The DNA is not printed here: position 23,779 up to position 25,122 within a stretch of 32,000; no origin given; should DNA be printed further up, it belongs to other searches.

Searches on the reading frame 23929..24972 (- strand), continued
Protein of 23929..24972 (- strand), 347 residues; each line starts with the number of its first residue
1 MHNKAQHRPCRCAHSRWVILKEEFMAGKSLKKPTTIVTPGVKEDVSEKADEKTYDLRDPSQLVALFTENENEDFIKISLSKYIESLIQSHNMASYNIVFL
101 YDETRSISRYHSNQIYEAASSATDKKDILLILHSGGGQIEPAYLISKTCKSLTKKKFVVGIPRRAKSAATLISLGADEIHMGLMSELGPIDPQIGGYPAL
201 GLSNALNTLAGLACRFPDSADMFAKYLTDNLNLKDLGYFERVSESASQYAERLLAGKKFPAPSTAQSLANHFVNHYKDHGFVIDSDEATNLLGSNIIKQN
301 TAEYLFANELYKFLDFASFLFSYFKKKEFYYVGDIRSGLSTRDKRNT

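Call 70: search_protein_families(library=padloc, alignment_id=A8, max_evalue=0.00001)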
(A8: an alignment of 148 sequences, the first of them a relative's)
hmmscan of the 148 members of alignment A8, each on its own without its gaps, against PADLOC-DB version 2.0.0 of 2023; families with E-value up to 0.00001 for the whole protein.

A. member 1, L008:6173-7174:+ (333 aa): 0 families

B. families by the number of members that match (of 148 scanned): 210 families (the first 25 are shown)
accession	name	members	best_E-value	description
PDLC03154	Specificity_I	2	3.7e-92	Type I specificity subunit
PDLC03089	Specificity_I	2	6.1e-73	Type I specificity subunit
PDLC03099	Specificity_I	2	4e-66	Type I specificity subunit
PDLC03068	Specificity_I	2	1.7e-63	Type I specificity subunit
PDLC03092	Specificity_I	2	1.8e-59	Type I specificity subunit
PDLC03082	Specificity_I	2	3.1e-59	Type I specificity subunit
PDLC03168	Specificity_I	2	5.2e-55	Type I specificity subunit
PDLC03086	Specificity_I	2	1.4e-53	Type I specificity subunit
PDLC03066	Specificity_I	2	2.7e-51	Type I specificity subunit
PDLC03163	Specificity_I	2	9.9e-45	Type I specificity subunit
PDLC03135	Specificity_I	2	3.6e-44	Type I specificity subunit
PDLC03164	Specificity_I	2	1.6e-42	Type I specificity subunit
PDLC03107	Specificity_I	2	2.5e-38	Type I specificity subunit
PDLC03084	Specificity_I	2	5.1e-38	Type I specificity subunit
PDLC03108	Specificity_I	2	7.7e-38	Type I specificity subunit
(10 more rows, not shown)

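Call 71: predict_structure(alignment_id=A7)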
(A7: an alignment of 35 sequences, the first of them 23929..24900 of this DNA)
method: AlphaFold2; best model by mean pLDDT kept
length: 323 residues; sequences in the alignment: 35
mean_pLDDT: 85.1   pTM: 0.79
mean pLDDT of the five models: 85.1, 83.9, 83.1, 80.1, 76.8
residues with pLDDT >= 90: 197; 70-90: 65; 50-70: 40; < 50: 21
segments of 3 or more residues with pLDDT < 50: 1-4, 13-25
pLDDT, mean of each block of 10 residues (from residue 1): 47 42 59 96 96 96 96 95 94 89 94 91 96 94 92 94 82 63 75 80 66 65 93 96 92 70 95 96 96 97 96 93 69
secondary structure, 60 per line:
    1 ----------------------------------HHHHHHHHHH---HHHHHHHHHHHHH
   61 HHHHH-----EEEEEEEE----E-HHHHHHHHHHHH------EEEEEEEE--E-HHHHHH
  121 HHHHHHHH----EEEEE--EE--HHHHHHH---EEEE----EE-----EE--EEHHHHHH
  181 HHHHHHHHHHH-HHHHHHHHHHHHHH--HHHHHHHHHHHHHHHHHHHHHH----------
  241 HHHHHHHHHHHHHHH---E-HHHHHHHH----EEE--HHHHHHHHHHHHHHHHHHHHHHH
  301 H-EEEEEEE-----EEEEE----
elements in order: H35-44 H48-65 E71-78 H85-96 E103-110 H115-128 E133-137 H144-150 E154-157 H175-191 H193-206 H209-230 H241-255 H261-268 E273-275 H278-301 E303-309 E315-319

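Call 76: search_dna_similar(query=window:23929-24900:-, collection=phages, mode=protein, max_evalue=0.00001, max_rows=15)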
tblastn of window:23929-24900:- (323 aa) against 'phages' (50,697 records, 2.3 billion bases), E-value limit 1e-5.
Records with a match: 7; places in all: 7; records where one place covers at least 80% of the query: 0.
Best place of each record, by identity: <60% 7.
By first word of the organism name: Porphyromonas 5; Burkholderia 1; Gordonia 1.
By host as written in the record: Burkholderia pseudomallei 1; Gordonia terrae 3612 1; Porphyromonas gingivalis F0568 1; Porphyromonas gingivalis D83T3 1; Porphyromonas gingivalis Kyudai-3 1; Porphyromonas gingivalis KCOM 2803 1; Porphyromonas gingivalis KCOM 2799 1.
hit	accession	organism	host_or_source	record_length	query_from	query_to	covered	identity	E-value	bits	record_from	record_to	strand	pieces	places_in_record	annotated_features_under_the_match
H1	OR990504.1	Burkholderia phage vB_HM387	Burkholderia pseudomallei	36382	83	292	65%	28.0%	2e-8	62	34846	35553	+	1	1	hypothetical protein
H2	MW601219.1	Gordonia phage BeeGee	Gordonia terrae 3612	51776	106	200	29%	42.7%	9e-8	59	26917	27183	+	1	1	31: hypothetical protein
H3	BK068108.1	Porphyromonas phage phage027a_F0568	Porphyromonas gingivalis F0568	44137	82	172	28%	40.7%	1e-7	59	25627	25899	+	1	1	hypothetical protein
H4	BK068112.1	Porphyromonas phage phage031a_D83T3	Porphyromonas gingivalis D83T3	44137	82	172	28%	40.7%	1e-7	59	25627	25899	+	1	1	hypothetical protein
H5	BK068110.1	Porphyromonas phage phage029a_Kyudai3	Porphyromonas gingivalis Kyudai-3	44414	82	172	28%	40.7%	1e-7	59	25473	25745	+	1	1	hypothetical protein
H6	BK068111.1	Porphyromonas phage phage030a_KCOM2803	Porphyromonas gingivalis KCOM 2803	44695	82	172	28%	40.7%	1e-7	59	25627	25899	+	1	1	hypothetical protein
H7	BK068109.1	Porphyromonas phage phage028a_KCOM2799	Porphyromonas gingivalis KCOM 2799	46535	82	172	28%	40.7%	1e-7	59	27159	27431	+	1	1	hypothetical protein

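Call 77: search_dna_similar(query=window:23929-24900:-, collection=plasmids, mode=protein, max_evalue=1e-10, max_rows=15)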
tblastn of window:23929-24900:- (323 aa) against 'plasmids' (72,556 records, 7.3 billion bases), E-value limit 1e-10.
Records with a match: 1; places in all: 1; records where one place covers at least 80% of the query: 1.
Best place of each record, by identity: <60% 1.
By first word of the organism name: Klebsiella 1.
By predicted mobility (MOB-suite, as given by PLSDB): non-mobilizable 1.
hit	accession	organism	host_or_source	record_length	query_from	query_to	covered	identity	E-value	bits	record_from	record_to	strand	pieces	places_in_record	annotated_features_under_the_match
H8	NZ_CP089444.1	Klebsiella quasipneumoniae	bacteria,chicken meat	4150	19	310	90%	48.0%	6e-81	274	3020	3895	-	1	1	hypothetical protein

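Call 78: fold_search(model_id=the predicted structure, library=pdb)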
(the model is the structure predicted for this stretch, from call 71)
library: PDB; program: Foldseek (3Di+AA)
matches with E <= 10: 1725; with E <= 0.001: 117
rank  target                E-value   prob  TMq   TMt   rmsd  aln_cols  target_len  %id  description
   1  6m4b_A                2.7e-05  1.00  0.40  0.60  11.5       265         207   15  1510-N membrane-bound stomatin-specific protease S97A mutant (released 2020-06-10)
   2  3viv_A                4.0e-05  1.00  0.40  0.57  10.6       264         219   14  1510-N membrane-bound stomatin-specific protease K138A mutant in complex with a substrate peptide (released 2012-05-23)
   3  4jcq_A                1.0e-04  1.00  0.41  0.70   4.5       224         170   14  ClpP1 from Listeria monocytogenes (released 2013-06-12)
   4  5g1q_G                1.6e-04  1.00  0.38  0.64   4.5       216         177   13  Compressed conformation of Francisella tularensis ClpP at 2.84 A (released 2016-10-19)
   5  7p81_H                1.7e-04  1.00  0.36  0.63   7.8       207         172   15  Crystal structure of ClpP from Bacillus subtilis in complex with ADEP2 (compact state) (released 2022-06-29)
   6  9ndj_H                1.9e-04  1.00  0.37  0.59   7.0       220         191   16  Cryo-EM structure of the endogenous ClpP1/ClpP2 heterocomplex from Pseudomonas aeruginosa bound to the AAA+ ClpX unfol (released 2025-10-01)
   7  4ryf_B                2.0e-04  1.00  0.36  0.61   7.9       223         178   13  ClpP1/2 heterocomplex from Listeria monocytogenes (released 2014-12-31)
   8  4ryf_A                2.0e-04  1.00  0.36  0.60   7.9       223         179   13  ClpP1/2 heterocomplex from Listeria monocytogenes (released 2014-12-31)
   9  4jct_A                2.1e-04  1.00  0.37  0.60   6.3       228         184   15  ClpP2 from Listeria monocytogenes (released 2013-06-12)
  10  8szn_L                2.4e-04  1.00  0.37  0.62   6.7       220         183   14  Crystal structure of Neisseria meningitidis ClpP protease in complex with phosphine oxide compound ACP6-12 (released 2024-09-18)
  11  8xop_H                2.7e-04  1.00  0.38  0.65   6.8       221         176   10  Cryo-EM structure of ClpP1P2 in complex with ADEP1 from Streptomyces hawaiiensis (released 2024-03-27)
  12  5g1q_A                2.8e-04  1.00  0.35  0.57   5.9       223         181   15  Compressed conformation of Francisella tularensis ClpP at 2.84 A (released 2016-10-19)
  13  7p81_b                3.2e-04  1.00  0.36  0.61   5.4       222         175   15  Crystal structure of ClpP from Bacillus subtilis in complex with ADEP2 (compact state) (released 2022-06-29)
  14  8r05_F                3.4e-04  1.00  0.36  0.59   7.8       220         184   15  Photorhabdus lamondii ClpP in complex with the natural product beta-lactone inhibitor Cystargolide A at 2.5 A resoluti (released 2023-12-20)
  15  3rst_D                3.4e-04  1.00  0.37  0.51   9.2       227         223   17  Crystal structure of Bacillus subtilis signal peptide peptidase A (released 2012-03-28)
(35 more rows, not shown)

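Call 79: get_annotated_region(hit=H8, flank=4000)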
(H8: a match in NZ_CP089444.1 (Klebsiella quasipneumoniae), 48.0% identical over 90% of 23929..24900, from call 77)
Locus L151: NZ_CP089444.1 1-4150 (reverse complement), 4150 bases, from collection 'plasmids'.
description: Klebsiella quasipneumoniae strain GLW9C22 plasmid pHNLW22-3, complete sequence
organism: Klebsiella quasipneumoniae (NCBI taxid 1463165)
taxonomy: Bacteria; Pseudomonadota; Gammaproteobacteria; Enterobacterales; Enterobacteriaceae; Klebsiella; Klebsiella quasipneumoniae
host: -; source: bacteria,chicken meat; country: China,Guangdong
typing (MOB-suite, as given by PLSDB): non-mobilizable; replicon ColRNAI_rep_cluster_1987
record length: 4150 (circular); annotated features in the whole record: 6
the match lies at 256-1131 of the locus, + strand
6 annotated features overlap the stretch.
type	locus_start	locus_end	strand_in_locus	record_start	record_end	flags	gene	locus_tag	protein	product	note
CDS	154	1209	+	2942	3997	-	-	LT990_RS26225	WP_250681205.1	hypothetical protein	-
CDS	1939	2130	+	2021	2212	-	-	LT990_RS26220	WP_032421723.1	Rop family plasmid primer RNA-binding protein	-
CDS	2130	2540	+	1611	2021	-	-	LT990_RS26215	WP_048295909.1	helix-turn-helix domain-containing protein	-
CDS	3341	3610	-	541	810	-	-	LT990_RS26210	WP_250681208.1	hypothetical protein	-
CDS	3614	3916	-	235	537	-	-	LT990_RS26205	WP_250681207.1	hypothetical protein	-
CDS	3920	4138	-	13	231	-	-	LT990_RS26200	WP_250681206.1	hypothetical protein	-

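Call 80: get_annotated_region(hit=H1, flank=5000)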
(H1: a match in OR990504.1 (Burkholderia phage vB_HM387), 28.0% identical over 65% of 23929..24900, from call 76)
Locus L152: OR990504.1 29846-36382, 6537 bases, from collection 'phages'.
description: Burkholderia phage vB_HM387, complete genome.
organism: Burkholderia phage vB_HM387 (NCBI taxid 3108087)
taxonomy: Viruses; Duplodnaviria; Heunggongvirae; Uroviricota; Caudoviricetes; Peduoviridae; Tigrvirus
host: Burkholderia pseudomallei; source: hemoculture; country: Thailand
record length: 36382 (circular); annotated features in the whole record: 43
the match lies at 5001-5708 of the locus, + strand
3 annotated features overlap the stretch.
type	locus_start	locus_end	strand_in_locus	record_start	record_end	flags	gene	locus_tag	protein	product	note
CDS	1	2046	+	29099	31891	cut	-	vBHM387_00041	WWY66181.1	DNA primase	-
CDS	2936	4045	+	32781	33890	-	-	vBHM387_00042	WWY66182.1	integrase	-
CDS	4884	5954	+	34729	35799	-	-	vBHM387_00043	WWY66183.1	hypothetical protein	-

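Call 96: search_protein_families(library=pfam, proteins=[L093:70-1191:+], max_evalue=0.001)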
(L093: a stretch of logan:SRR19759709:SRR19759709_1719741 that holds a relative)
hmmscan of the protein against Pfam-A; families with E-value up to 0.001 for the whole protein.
L093:70-1191:+ (373 aa): 0 families

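Call 99: find_related_loci(query=A7, collection=viral_contigs, flank=5000)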
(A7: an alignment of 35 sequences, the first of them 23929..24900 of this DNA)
Query A7 (323 aa) in viral_contigs; peptide patterns used: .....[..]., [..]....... (x = any residue, [..] = any of these).
19 stretches matched a pattern; 9 encode a relative of the query (tblastn E <= 1e-3); 9 distinct loci.
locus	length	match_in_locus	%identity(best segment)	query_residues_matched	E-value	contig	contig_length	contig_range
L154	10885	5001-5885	54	18-321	4e-106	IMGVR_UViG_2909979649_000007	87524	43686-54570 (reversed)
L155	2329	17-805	52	55-318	5e-96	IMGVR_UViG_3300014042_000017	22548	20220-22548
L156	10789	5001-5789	49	33-292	4e-78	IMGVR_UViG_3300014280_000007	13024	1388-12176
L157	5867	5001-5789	49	33-292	3e-78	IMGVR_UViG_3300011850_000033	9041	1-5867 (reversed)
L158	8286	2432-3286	45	24-301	1e-73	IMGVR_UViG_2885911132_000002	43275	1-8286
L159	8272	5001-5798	46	33-292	2e-73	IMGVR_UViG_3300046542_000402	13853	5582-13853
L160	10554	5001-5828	46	17-292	1e-75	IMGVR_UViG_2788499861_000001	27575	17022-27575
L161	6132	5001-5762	46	55-309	3e-67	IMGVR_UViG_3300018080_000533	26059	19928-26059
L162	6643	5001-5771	29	30-282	2e-11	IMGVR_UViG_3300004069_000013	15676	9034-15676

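Call 102: search_protein_families(library=phrogs, alignment_id=A11, max_evalue=0.00001)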
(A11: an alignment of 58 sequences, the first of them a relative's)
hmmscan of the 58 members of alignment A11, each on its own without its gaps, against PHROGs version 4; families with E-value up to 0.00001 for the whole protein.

A. member 1, L154:20-598:+ (192 aa): 2 families
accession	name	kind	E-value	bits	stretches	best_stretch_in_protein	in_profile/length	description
phrog_166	-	tail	3.9e-33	116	1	2-180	11-193/201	tail protein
phrog_17026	-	unknown function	7.6e-19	69.4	1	20-186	17-177/180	-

B. families by the number of members that match (of 58 scanned): 85 families (the first 25 are shown)
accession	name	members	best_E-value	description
phrog_1090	-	4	9.7e-16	-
phrog_56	-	3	1e-99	DNA methyltransferase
phrog_1996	-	3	2.2e-22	DNA methyltransferase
phrog_13242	-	3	1.6e-20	-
phrog_26700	-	3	2e-10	-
phrog_23217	-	3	2.2e-09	-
phrog_1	-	2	3.8e-45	integrase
phrog_216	-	2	6.5e-17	integrase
phrog_14719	-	1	1.2e-126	-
phrog_28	-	1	2.9e-121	tail length tape measure protein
phrog_52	-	1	6.4e-85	tail protein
phrog_4773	-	1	2.4e-62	-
phrog_794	-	1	1.2e-53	tail length tape measure protein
phrog_4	-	1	1.1e-48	transcriptional repressor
phrog_30543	-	1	1.9e-42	tail length tape measure protein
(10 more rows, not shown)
